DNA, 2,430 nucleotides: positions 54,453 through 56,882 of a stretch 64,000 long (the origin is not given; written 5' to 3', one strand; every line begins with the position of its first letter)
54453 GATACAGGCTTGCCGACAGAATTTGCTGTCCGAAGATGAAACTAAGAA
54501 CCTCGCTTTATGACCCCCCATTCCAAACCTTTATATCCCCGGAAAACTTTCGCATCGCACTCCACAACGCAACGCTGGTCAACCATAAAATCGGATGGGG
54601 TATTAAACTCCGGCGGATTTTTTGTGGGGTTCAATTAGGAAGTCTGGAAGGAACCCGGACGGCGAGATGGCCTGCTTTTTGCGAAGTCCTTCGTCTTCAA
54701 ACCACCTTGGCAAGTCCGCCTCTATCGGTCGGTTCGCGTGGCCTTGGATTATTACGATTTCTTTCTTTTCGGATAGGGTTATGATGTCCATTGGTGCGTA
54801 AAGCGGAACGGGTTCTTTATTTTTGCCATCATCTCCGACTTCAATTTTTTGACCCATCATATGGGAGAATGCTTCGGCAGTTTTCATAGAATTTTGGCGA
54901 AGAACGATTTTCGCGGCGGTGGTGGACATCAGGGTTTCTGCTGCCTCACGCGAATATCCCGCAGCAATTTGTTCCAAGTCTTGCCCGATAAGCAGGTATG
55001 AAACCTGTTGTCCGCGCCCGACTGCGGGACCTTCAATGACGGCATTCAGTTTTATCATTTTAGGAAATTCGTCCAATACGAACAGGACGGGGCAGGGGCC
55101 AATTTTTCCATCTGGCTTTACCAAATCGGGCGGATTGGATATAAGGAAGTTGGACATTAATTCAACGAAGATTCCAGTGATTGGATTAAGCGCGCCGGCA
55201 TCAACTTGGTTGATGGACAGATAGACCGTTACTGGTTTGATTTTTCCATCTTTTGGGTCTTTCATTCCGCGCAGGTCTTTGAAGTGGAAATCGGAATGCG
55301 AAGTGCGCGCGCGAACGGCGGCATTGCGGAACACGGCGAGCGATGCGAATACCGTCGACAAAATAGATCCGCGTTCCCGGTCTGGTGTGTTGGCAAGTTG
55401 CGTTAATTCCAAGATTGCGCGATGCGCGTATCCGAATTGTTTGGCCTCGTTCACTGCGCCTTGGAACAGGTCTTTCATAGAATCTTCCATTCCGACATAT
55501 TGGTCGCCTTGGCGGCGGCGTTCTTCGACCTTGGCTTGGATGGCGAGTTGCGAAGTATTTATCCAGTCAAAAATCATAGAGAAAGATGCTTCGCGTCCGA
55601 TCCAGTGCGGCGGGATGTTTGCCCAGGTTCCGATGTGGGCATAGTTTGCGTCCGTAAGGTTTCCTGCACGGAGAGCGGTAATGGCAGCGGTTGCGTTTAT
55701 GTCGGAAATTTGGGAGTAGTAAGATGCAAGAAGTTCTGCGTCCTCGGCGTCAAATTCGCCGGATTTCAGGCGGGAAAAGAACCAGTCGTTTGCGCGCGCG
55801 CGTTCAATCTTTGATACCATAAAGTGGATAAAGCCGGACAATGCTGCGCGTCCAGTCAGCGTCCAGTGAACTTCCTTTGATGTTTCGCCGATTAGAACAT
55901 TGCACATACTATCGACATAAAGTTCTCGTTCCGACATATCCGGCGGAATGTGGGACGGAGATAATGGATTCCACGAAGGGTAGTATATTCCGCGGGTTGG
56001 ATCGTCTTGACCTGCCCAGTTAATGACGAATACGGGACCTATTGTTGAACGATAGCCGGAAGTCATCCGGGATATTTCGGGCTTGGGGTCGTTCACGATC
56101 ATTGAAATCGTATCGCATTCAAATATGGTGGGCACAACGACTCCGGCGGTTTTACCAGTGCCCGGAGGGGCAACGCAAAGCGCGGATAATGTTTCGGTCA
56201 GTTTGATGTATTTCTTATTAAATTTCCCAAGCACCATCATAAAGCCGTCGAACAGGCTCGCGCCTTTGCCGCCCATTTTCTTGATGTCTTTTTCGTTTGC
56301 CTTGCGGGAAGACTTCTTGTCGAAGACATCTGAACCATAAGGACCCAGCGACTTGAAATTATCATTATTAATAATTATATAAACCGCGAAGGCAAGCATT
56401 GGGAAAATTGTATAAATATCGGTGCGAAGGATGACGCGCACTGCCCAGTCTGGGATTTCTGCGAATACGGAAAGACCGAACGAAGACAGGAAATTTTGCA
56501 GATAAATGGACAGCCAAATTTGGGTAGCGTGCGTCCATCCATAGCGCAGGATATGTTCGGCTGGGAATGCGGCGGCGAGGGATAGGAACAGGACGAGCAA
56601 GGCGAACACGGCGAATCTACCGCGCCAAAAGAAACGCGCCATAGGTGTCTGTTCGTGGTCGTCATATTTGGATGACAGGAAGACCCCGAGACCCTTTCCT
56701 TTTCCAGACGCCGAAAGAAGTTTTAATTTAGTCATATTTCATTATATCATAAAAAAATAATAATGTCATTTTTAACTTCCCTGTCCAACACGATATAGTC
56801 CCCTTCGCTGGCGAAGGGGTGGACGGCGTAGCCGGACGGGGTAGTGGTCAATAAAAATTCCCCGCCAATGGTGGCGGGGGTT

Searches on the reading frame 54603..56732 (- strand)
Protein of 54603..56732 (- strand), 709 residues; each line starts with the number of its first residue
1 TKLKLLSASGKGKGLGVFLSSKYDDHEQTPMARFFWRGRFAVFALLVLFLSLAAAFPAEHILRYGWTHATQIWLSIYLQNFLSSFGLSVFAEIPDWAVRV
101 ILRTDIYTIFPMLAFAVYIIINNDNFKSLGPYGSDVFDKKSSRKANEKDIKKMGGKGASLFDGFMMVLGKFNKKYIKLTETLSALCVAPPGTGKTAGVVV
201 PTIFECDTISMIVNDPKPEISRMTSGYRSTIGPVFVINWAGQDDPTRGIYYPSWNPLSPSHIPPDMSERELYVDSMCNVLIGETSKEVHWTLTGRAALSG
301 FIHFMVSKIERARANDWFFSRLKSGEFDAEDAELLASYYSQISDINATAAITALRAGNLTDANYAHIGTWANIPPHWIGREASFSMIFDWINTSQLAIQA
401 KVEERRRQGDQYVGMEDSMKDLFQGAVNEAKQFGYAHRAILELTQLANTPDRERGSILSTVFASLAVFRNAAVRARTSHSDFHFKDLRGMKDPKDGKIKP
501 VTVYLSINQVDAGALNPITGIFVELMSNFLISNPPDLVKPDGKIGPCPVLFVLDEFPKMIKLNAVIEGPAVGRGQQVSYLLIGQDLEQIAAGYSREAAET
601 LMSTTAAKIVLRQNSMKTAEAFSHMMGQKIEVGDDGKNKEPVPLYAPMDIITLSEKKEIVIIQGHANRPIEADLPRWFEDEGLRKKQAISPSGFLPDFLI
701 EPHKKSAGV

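Call 18: search_protein_families(library=ncbifam, proteins=[window:54603-56732:-])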
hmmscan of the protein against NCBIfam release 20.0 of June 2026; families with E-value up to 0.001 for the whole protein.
window:54603-56732:- (709 aa): 9 families
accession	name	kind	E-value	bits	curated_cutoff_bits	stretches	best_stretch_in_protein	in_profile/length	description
NF010472.0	PRK13897.1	equivalog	1.3e-32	113.2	728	2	445-630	319-489/657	type IV secretion system component VirD4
NF045973.1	conju_CD1115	equivalog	5.6e-31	107.9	250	2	405-629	171-375/442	VirD4-like conjugal transfer protein, CD1115 family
NF010450.0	PRK13876.1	subfamily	1.7e-26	92.6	674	2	446-689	312-555/667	IncP-type conjugal transfer protein TraG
NF010453.0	PRK13880.1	subfamily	2.5e-26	92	586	2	430-630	326-521/630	conjugal transfer coupling protein TraG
NF010424.0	PRK13850.1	equivalog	8.5e-17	60.6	681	2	465-683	322-536/670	type IV secretion system ATPase VirD4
TIGR02759.1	TraD_Ftype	equivalog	1.4e-06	27.4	521.35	1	479-629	353-489/566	type IV conjugative transfer system coupling protein TraD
NF041326.1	Bacteroid_MobC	subfamily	8.1e-06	24.5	900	1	551-628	460-535/655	conjugal transfer protein MobC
TIGR02767.1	TraG-Ti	equivalog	3.2e-05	22.9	686.2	0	538-638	457-557/623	Ti-type conjugative transfer system protein TraG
NF010394.0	PRK13822.1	subfamily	0.00029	19.7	443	0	187-232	230-274/643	conjugal transfer coupling protein TraG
